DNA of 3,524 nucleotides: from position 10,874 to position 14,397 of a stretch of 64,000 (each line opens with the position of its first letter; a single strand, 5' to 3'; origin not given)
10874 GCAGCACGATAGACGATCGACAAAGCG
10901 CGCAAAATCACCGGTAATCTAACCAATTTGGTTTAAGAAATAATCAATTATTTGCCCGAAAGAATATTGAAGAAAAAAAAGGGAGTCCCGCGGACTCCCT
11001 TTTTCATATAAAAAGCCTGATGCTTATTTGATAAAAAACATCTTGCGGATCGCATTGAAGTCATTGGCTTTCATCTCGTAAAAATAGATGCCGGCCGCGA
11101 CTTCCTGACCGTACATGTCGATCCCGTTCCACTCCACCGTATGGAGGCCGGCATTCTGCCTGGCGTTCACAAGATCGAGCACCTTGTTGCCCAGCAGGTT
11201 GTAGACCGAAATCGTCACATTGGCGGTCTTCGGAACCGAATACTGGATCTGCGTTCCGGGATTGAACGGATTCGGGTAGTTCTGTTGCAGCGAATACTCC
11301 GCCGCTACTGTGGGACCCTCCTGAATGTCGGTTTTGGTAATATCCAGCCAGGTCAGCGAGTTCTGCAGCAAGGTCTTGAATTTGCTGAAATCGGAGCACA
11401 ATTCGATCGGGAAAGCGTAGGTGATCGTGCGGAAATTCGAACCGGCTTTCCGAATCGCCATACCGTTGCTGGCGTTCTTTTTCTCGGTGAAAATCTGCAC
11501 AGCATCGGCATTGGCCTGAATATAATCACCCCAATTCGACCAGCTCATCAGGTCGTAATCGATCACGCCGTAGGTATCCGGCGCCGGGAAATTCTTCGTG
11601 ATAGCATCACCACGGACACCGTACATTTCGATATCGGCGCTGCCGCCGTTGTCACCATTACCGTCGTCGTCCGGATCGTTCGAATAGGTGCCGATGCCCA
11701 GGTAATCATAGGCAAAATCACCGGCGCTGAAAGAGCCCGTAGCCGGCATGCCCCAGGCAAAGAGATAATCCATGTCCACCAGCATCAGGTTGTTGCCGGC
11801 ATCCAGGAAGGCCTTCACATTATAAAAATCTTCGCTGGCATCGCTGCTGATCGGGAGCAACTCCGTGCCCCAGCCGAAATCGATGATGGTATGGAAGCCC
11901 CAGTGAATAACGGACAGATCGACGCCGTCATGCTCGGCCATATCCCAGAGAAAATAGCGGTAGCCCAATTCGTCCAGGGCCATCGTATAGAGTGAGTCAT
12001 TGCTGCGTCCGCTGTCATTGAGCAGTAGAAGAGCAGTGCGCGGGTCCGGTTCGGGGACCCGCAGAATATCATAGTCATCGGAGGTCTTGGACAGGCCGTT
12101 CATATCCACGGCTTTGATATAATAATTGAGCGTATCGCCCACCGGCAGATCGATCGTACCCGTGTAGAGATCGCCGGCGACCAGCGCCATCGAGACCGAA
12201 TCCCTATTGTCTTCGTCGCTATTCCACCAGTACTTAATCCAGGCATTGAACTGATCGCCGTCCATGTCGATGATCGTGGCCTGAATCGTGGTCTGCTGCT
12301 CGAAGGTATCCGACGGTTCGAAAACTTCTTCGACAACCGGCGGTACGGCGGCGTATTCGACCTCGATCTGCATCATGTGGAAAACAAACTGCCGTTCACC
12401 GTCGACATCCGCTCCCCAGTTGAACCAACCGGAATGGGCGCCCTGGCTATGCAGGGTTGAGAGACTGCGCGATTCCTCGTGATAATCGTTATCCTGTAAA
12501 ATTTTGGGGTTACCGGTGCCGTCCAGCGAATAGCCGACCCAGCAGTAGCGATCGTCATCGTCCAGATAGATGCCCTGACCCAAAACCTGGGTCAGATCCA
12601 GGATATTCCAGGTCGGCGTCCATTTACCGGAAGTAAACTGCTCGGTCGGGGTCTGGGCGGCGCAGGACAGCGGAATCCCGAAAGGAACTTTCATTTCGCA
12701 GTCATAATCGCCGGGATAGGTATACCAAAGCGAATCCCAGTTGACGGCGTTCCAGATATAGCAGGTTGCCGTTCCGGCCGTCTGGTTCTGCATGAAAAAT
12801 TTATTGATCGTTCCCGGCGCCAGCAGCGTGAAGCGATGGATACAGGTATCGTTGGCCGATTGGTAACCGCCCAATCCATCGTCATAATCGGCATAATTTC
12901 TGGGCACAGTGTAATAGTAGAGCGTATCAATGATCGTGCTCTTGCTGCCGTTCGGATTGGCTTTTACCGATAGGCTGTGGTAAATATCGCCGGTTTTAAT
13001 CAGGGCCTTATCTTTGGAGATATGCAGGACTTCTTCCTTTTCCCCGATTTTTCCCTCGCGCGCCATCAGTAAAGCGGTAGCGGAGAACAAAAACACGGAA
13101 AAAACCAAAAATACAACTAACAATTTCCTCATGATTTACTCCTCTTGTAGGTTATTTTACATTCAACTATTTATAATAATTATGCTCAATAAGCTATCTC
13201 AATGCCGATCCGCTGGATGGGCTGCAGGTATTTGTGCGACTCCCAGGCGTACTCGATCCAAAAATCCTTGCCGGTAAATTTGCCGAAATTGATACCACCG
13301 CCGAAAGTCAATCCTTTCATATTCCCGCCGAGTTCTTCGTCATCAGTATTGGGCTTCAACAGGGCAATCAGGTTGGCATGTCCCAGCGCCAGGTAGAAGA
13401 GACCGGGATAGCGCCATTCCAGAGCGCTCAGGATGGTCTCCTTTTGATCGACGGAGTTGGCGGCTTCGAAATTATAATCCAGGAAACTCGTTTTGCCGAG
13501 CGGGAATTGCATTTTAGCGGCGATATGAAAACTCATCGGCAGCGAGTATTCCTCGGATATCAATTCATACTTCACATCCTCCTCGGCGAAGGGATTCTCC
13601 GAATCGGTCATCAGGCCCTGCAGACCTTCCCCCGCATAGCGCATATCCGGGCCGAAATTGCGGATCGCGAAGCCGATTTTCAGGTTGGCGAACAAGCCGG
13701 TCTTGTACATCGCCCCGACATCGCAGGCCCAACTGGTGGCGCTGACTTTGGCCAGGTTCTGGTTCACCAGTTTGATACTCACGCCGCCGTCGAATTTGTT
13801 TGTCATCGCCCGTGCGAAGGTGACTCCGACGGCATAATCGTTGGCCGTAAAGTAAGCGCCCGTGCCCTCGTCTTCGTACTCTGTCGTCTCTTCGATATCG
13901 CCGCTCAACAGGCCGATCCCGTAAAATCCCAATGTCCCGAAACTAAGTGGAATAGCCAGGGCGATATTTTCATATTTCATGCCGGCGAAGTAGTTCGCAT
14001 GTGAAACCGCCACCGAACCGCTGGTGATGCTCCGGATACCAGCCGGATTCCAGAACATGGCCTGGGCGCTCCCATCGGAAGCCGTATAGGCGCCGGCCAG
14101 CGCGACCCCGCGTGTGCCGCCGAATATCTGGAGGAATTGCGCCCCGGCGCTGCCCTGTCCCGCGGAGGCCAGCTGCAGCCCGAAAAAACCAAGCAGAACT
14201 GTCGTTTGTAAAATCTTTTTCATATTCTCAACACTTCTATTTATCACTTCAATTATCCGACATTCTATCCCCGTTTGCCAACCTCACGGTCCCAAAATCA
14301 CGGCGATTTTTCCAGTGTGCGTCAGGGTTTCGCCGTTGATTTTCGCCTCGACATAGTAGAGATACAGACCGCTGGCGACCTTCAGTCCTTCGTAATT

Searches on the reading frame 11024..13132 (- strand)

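Call 8: search_protein_families(library=ncbifam, max_evalue=0.01, proteins=[window:11024-13132:-])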
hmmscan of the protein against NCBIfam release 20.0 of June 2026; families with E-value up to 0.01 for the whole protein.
window:11024-13132:- (702 aa): 6 families
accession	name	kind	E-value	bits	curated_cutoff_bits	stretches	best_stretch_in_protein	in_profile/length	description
TIGR04183.1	Por_Secre_tail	domain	1.1e-10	41.4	23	1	619-698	2-69/72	T9SS type A sorting domain-containing protein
NF033707.1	T9SS_sortase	equivalog_domain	9e-07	26.9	420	1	616-690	999-1078/1095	type IX secretion system sortase PorU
NF052323.1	T9SSA_dep_M6i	equivalog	1.3e-05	23.3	600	1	617-691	959-1028/1043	T9SS-dependent M6-like inactivated metalloprotease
NF005176.1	PRK06655.1-1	equivalog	6.4e-05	23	230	1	634-690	94-150/197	flagellar hook assembly protein FlgD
NF038113.1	T9SSA_dep_M36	equivalog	0.00047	18.4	885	1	616-698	793-866/869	T9SS-dependent M36 family metallopeptidase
NF009276.0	PRK12633.1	equivalog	0.0046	16.7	383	1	636-694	128-186/234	flagellar basal body rod modification protein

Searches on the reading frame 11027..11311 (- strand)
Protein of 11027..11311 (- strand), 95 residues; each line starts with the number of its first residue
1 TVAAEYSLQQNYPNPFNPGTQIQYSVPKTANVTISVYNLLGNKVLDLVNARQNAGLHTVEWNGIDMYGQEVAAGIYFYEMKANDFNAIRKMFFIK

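Call 63: search_solved_structures(query=A7, max_evalue=10)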
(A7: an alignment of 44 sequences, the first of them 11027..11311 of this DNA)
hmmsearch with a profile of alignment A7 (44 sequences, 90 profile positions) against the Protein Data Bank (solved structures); distinct sequences matched with E-value up to 10: 25.
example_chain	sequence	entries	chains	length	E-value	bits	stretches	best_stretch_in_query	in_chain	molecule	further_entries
8glj_D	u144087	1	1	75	8.3e-05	25.6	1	12-87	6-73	Por secretion system C-terminal sorting domain-containing protein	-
5uyt_A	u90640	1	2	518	9.6e-05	25.4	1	9-79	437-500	Ice-binding protein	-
8glk_D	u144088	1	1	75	0.00015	24.8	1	12-88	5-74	Endonuclease I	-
7eh9_A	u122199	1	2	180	0.0034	20.4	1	25-79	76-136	Basal-body rod modification protein FlgD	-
6za2_A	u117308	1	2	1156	0.0037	20.3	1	12-88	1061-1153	Por secretion system protein porU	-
9whd_A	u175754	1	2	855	0.0045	20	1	7-85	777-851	GH167 glycoside hydrolase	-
7bhq_A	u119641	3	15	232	0.0049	19.9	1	25-79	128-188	Basal-body rod modification protein FlgD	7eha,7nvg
3osv_A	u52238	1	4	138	0.0079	19.3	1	28-71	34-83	Flagellar basal-body rod modification protein FlgD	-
9x1i_A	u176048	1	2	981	0.03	17.4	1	36-88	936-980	Endo-beta-N-acetylglucosaminidase HS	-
3c12_A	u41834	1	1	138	0.037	17.1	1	27-78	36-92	Flagellar protein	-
5hfs_A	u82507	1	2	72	0.055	16.5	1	32-87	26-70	Gingipain R2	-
7pq4_A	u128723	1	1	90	0.1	15.7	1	32-87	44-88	Arginine-specific cysteine proteinase (Arg-gingipain)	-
6d69_A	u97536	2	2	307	0.11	15.6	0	26-57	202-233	NHL Repeat Region of D. melanogaster Thin | Thin, isoform D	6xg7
7cwd_A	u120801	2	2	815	0.12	15.4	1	17-57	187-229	beta-glalactosidase | beta-galactosidase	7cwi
7o21_A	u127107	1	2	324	0.41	13.8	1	28-74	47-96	Uncharacterized conserved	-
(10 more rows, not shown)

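Call 65: search_protein_families(library=ncbifam, alignment_id=A7, max_evalue=0.01)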
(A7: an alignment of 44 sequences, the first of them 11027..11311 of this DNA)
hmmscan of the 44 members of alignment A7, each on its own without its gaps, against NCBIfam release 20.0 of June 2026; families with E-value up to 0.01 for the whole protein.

A. member 1, window:11027-11311:- (95 aa): 8 families
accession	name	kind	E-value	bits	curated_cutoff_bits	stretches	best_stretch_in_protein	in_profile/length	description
TIGR04183.1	Por_Secre_tail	domain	6.8e-12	45.2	23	1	12-91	2-69/72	T9SS type A sorting domain-containing protein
NF033707.1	T9SS_sortase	equivalog_domain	2e-08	32.4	420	1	10-83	1000-1078/1095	type IX secretion system sortase PorU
NF052323.1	T9SSA_dep_M6i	equivalog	3.9e-07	28.4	600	1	11-84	960-1028/1043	T9SS-dependent M6-like inactivated metalloprotease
NF005176.1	PRK06655.1-1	equivalog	2.9e-06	27.4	230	1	26-83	93-150/197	flagellar hook assembly protein FlgD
NF038113.1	T9SSA_dep_M36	equivalog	1.1e-05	23.8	885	1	9-91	793-866/869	T9SS-dependent M36 family metallopeptidase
NF009276.0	PRK12633.1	equivalog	0.00015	21.6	383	1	28-87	127-186/234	flagellar basal body rod modification protein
NF052228.1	T9SS_PorZ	equivalog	0.00017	20.2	260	1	12-84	676-744/757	type IX secretion system anionic LPS delivery protein PorZ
NF009452.0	PRK12812.1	equivalog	0.0011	18.3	258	1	31-86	153-210/289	flagellar basal body rod modification protein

B. families by the number of members that match (of 44 scanned): 16 families
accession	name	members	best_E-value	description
TIGR04183.1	Por_Secre_tail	44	2.4e-15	T9SS type A sorting domain-containing protein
NF038113.1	T9SSA_dep_M36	42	2.9e-13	T9SS-dependent M36 family metallopeptidase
NF052323.1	T9SSA_dep_M6i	41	2.4e-13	T9SS-dependent M6-like inactivated metalloprotease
NF033707.1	T9SS_sortase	40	2.7e-13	type IX secretion system sortase PorU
NF005176.1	PRK06655.1-1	14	3.6e-10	flagellar hook assembly protein FlgD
NF009276.0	PRK12633.1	12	8.8e-09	flagellar basal body rod modification protein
NF052228.1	T9SS_PorZ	11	4.6e-07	type IX secretion system anionic LPS delivery protein PorZ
NF009452.0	PRK12812.1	9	1.6e-05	flagellar basal body rod modification protein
NF009453.0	PRK12813.1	9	5.6e-05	flagellar basal body rod modification protein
NF009277.0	PRK12634.1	6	1.7e-08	flagellar basal body rod modification protein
NF053608.1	Lsa66_OmpA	5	5.6e-06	fibronectin-binding adhesin Lsa66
NF050177.1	TapA_OM_Porphy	3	0.00055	TapA/TapC family T9SS-dependent outer membrane protein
NF033708.1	T9SS_Cterm_ChiA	2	8.4e-05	T9SS sorting signal type C domain-containing protein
TIGR04131.1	Bac_Flav_CTERM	2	0.003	T9SS type B sorting domain-containing protein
NF004496.1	PRK05842.1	1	0.0033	flagellar hook assembly protein FlgD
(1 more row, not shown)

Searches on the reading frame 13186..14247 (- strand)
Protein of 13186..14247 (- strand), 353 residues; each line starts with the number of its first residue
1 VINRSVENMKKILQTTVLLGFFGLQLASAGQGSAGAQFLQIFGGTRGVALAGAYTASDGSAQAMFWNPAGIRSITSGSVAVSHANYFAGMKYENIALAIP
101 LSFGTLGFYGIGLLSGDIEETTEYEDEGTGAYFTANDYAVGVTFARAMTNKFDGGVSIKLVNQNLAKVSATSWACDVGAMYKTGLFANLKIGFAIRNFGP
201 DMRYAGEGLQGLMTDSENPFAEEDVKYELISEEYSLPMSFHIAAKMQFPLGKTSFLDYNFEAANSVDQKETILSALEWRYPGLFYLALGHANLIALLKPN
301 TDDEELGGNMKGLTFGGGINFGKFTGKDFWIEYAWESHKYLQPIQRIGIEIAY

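Call 8: search_protein_families(library=ncbifam, max_evalue=0.01, proteins=[window:13186-14247:-])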
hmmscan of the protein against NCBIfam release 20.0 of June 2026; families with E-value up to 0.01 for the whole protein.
window:13186-14247:- (353 aa): 4 families
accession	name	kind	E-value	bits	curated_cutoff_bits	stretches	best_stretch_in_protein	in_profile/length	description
NF033709.1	PorV_fam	subfamily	4.6e-41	141.5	90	1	34-351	2-324/326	PorV/PorQ family protein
NF033711.1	T9SS_PorQ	equivalog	1.1e-23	83.8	220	1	17-202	6-191/335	type IX secretion system protein PorQ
NF052325.1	PorVQ2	equivalog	5.9e-18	64.9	325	1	36-197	27-197/354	putative type IX sorting system protein PorV2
NF033710.1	T9SS_OM_PorV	equivalog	6.7e-10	38.7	250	1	34-207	24-213/367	type IX secretion system outer membrane channel protein PorV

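Call 10: search_protein_families(library=pfam, max_evalue=0.01, proteins=[window:13186-14247:-])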
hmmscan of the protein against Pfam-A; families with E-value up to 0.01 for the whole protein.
window:13186-14247:- (353 aa): 0 families
